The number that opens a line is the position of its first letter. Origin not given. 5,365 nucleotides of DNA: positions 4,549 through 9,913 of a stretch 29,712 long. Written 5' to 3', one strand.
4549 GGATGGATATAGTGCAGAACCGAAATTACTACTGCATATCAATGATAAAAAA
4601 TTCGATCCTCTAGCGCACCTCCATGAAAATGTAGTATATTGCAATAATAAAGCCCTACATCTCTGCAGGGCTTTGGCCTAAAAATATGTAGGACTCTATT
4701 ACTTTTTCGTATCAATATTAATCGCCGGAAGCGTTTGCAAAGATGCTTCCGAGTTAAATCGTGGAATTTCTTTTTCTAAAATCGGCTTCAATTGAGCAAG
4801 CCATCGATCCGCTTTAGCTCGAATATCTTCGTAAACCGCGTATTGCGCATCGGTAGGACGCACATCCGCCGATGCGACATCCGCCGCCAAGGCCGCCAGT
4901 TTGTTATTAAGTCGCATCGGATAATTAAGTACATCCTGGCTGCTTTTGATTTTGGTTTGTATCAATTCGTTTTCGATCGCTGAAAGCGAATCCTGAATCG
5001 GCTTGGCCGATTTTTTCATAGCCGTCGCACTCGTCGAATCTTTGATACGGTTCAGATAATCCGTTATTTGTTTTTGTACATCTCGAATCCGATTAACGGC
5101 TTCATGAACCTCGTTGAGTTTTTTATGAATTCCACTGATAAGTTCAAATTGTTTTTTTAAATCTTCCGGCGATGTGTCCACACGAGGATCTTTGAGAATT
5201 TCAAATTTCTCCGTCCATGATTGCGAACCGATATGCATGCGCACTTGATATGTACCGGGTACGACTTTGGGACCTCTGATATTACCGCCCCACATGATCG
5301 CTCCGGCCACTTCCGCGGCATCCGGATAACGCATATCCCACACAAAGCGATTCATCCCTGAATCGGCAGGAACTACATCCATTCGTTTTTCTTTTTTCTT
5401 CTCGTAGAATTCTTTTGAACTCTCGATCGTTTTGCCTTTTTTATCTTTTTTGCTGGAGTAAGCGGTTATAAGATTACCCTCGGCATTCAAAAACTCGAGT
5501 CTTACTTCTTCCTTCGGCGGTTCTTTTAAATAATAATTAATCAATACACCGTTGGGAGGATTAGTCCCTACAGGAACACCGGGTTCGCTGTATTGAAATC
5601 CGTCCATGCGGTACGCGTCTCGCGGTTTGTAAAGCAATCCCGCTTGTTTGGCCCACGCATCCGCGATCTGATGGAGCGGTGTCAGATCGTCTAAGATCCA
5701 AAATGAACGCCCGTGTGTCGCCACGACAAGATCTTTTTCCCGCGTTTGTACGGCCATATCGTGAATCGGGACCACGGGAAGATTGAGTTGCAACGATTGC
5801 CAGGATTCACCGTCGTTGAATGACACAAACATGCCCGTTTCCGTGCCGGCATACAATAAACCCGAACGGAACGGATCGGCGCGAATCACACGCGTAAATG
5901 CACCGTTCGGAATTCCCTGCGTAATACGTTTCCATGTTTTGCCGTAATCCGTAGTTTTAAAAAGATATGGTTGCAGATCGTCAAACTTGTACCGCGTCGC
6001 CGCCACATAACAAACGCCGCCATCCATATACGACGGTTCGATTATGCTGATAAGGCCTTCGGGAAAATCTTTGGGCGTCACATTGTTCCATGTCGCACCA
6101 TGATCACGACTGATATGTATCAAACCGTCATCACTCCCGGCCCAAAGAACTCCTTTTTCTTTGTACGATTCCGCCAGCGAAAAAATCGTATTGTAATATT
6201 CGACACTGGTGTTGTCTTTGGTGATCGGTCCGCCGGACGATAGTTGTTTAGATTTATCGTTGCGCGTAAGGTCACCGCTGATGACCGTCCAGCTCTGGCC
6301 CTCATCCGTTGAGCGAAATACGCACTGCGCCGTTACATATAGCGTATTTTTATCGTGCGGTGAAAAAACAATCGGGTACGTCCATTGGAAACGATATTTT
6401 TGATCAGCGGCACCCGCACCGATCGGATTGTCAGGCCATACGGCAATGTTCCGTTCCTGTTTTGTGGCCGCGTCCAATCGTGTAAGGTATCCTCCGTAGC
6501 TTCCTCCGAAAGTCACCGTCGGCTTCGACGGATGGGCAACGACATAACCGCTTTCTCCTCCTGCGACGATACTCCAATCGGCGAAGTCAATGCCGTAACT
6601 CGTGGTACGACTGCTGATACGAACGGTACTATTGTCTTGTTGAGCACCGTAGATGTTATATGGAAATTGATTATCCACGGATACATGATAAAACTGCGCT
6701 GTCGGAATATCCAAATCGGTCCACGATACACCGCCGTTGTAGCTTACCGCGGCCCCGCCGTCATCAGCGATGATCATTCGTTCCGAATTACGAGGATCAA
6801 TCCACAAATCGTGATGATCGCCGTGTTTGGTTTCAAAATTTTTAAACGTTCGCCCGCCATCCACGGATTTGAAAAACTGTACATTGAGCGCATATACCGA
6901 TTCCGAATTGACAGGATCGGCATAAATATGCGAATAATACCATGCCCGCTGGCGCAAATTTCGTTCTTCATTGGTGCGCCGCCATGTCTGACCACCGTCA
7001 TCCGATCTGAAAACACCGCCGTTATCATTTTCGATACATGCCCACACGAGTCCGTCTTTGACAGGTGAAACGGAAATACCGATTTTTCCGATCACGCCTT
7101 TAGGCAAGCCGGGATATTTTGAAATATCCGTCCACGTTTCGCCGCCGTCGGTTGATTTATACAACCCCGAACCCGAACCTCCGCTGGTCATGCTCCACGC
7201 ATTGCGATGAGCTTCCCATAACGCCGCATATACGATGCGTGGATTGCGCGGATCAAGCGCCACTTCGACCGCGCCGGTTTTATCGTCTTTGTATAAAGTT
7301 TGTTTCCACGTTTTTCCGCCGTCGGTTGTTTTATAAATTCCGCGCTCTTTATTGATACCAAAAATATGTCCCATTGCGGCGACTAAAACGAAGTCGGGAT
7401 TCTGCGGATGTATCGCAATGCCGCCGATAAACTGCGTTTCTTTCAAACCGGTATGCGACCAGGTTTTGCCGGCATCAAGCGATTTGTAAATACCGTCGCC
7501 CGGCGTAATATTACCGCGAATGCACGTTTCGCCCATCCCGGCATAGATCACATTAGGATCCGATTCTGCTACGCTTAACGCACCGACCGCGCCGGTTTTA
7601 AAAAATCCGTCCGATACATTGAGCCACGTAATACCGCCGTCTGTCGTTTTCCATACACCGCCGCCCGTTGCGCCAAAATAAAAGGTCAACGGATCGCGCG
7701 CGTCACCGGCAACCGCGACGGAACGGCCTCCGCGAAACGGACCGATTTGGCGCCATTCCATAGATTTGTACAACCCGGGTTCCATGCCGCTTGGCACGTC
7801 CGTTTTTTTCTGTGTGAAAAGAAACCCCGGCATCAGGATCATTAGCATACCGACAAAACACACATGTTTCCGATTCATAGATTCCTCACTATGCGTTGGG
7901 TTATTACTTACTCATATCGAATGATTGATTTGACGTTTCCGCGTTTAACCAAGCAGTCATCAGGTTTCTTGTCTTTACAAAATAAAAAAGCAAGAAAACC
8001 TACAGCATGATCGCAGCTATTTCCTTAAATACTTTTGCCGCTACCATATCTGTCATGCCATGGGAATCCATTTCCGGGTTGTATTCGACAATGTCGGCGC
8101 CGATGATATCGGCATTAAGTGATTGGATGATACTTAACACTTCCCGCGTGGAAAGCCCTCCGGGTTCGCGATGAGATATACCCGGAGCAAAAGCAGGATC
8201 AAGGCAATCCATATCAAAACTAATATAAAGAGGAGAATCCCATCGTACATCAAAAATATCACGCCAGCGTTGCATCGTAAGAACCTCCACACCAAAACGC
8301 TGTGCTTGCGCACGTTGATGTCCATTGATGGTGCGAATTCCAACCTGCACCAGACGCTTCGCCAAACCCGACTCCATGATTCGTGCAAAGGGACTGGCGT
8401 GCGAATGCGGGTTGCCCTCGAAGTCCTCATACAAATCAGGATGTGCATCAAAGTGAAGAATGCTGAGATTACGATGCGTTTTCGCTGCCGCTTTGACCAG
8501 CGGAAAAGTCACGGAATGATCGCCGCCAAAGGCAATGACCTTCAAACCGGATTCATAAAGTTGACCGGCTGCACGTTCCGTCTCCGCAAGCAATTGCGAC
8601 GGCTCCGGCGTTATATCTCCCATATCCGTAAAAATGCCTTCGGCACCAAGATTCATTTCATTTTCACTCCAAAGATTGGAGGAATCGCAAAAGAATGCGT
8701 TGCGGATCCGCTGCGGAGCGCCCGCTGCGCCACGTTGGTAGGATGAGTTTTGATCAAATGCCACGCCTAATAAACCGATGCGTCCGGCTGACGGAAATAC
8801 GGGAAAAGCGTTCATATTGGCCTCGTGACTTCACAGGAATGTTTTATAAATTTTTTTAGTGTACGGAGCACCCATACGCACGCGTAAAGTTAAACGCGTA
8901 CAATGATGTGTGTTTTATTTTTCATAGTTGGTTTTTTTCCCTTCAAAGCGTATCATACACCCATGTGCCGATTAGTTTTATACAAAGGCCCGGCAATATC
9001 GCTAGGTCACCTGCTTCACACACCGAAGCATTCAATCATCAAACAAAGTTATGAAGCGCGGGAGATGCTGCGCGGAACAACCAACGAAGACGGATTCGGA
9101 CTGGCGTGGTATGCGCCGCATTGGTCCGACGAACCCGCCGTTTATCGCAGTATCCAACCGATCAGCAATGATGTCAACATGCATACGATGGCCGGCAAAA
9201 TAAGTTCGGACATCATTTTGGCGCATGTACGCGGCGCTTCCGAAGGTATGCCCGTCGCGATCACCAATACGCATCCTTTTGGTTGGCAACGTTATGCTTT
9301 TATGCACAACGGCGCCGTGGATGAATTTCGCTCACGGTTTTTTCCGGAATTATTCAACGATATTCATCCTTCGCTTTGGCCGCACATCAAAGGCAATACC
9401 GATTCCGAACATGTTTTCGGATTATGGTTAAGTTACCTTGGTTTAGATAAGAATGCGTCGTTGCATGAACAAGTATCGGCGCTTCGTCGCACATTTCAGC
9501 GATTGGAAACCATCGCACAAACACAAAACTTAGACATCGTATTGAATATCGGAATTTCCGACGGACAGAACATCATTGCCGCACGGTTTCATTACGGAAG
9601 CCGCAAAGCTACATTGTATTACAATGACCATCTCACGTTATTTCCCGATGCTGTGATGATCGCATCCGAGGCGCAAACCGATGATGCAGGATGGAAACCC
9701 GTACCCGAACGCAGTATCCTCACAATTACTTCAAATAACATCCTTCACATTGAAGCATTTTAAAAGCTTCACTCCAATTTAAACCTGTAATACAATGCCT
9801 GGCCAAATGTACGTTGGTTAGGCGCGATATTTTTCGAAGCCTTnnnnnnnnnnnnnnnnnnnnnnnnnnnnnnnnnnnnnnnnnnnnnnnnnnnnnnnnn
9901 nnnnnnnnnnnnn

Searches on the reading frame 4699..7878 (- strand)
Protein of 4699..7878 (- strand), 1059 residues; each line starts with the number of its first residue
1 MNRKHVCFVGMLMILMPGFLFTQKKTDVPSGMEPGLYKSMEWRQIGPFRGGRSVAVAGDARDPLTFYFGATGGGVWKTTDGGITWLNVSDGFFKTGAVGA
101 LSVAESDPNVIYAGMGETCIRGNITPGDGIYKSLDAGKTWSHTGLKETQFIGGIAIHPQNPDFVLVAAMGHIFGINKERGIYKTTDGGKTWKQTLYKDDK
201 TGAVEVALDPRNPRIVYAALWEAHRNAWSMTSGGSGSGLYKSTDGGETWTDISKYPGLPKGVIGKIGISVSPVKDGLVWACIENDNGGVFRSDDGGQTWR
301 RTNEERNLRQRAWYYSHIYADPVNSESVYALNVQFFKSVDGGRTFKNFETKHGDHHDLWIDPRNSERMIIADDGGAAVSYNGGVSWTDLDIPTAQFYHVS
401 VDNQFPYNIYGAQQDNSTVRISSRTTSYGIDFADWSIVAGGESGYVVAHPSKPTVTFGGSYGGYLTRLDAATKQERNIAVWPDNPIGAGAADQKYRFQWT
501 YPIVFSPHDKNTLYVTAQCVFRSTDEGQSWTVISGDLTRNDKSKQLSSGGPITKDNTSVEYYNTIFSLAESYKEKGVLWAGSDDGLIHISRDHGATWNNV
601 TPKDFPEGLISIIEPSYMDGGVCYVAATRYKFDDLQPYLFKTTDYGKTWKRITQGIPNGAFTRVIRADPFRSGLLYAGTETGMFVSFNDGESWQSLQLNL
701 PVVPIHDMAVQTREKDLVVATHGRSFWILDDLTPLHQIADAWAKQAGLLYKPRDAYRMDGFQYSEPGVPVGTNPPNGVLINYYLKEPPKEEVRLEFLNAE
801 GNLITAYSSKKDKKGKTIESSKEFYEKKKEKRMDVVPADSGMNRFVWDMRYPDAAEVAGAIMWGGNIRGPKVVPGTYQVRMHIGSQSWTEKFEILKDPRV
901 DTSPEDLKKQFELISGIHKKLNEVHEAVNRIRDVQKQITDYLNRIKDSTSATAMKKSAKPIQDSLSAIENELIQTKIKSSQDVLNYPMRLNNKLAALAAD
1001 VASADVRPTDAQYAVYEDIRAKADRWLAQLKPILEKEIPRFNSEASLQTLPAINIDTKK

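Call 6: search_protein_families(library=pfam, proteins=[window:4699-7878:-])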
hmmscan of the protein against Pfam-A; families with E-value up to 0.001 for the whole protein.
window:4699-7878:- (1059 aa): 4 families
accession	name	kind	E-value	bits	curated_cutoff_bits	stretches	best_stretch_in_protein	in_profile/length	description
PF15902.12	Sortilin-Vps10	-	1.7e-33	116.5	33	3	130-255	3-115/446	Sortilin, neurotensin receptor 3,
PF02012.26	BNR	-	1.8e-15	54.8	27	0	290-300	1-11/12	BNR/Asp-box repeat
PF13088.12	BNR_2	-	1.5e-11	44.6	31.4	1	516-653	83-202/277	BNR repeat-like domain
PF24316.1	Tli3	-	4.4e-05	24.3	27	0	214-250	64-97/129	T6SS Tli3 immunity protein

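Call 30: search_protein_families(library=ncbifam, proteins=[window:4699-7878:-], max_evalue=0.01)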
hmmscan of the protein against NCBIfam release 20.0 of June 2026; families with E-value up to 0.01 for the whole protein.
window:4699-7878:- (1059 aa): 6 families
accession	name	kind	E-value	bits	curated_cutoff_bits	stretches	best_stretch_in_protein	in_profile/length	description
NF045728.1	glycosyl_F510_1955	equivalog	1.4e-45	155.5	175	5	129-219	73-155/246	F510_1955 family glycosylhydrolase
NF010237.0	PRK13684.1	equivalog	1.8e-07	30.5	326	0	524-610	223-306/334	photosynthesis system II assembly factor Ycf48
NF047818.1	LIC11996_lipo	equivalog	9.1e-05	21.7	350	0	622-654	326-359/422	LIC11996 family lipoprotein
NF047516.1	LA_3659_fam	equivalog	0.0048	16.5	36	1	899-975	69-146/221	LA_3659 family protein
NF047514.1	SpiroCoCo_N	equivalog_domain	0.0048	16.5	75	1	899-975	69-146/221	SpiroCoCo family coiled-coil protein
NF047515.1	SpiroCoCo_C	equivalog_domain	0.008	15.4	125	0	901-976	41-117/313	SpiroCoCo family coiled-coil protein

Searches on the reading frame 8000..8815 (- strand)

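Call 6: search_protein_families(library=pfam, proteins=[window:8000-8815:-])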
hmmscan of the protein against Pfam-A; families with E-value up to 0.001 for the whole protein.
window:8000-8815:- (271 aa): 1 family
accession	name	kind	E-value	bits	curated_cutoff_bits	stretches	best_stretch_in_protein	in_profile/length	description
PF00491.26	Arginase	-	1.7e-67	228.3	22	1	13-266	3-277/280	Arginase family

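Call 30: search_protein_families(library=ncbifam, proteins=[window:8000-8815:-], max_evalue=0.01)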
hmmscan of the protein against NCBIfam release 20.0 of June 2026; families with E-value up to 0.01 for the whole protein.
window:8000-8815:- (271 aa): 5 families
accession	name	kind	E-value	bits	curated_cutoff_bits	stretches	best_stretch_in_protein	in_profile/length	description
TIGR01230.1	agmatinase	equivalog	5.5e-55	186.9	174.3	1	15-266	17-272/275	agmatinase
NF002564.0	PRK02190.1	subfamily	4.1e-51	174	302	1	14-267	36-298/307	agmatinase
TIGR01227.1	hutG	equivalog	7.3e-36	123.9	229.15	1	14-267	38-306/307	formimidoylglutamase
TIGR01229.1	rocF_arginase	equivalog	1.4e-21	77.1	227.6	1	88-261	81-287/300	arginase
NF010347.0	PRK13775.1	equivalog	6.2e-09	35.5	381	1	55-264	88-321/331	formimidoylglutamase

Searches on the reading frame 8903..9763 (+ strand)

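Call 6: search_protein_families(library=pfam, proteins=[window:8903-9763:+])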
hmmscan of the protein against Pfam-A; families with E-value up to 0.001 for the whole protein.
window:8903-9763:+ (286 aa): 2 families
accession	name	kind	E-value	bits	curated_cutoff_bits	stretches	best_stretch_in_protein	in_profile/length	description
PF13230.11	GATase_4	-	4.6e-15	55.7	23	1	59-227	30-185/272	Glutamine amidotransferases class-II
PF13522.11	GATase_6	-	6.6e-07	29.8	27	1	100-183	8-82/130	Glutamine amidotransferase domain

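Call 30: search_protein_families(library=ncbifam, proteins=[window:8903-9763:+], max_evalue=0.01)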
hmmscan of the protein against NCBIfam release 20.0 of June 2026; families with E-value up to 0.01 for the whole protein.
window:8903-9763:+ (286 aa): 1 family
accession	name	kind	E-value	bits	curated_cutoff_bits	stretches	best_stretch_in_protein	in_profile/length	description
TIGR03442.1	TIGR03442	equivalog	5.1e-66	222.6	218.65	1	21-280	1-246/251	ergothioneine biosynthesis protein EgtC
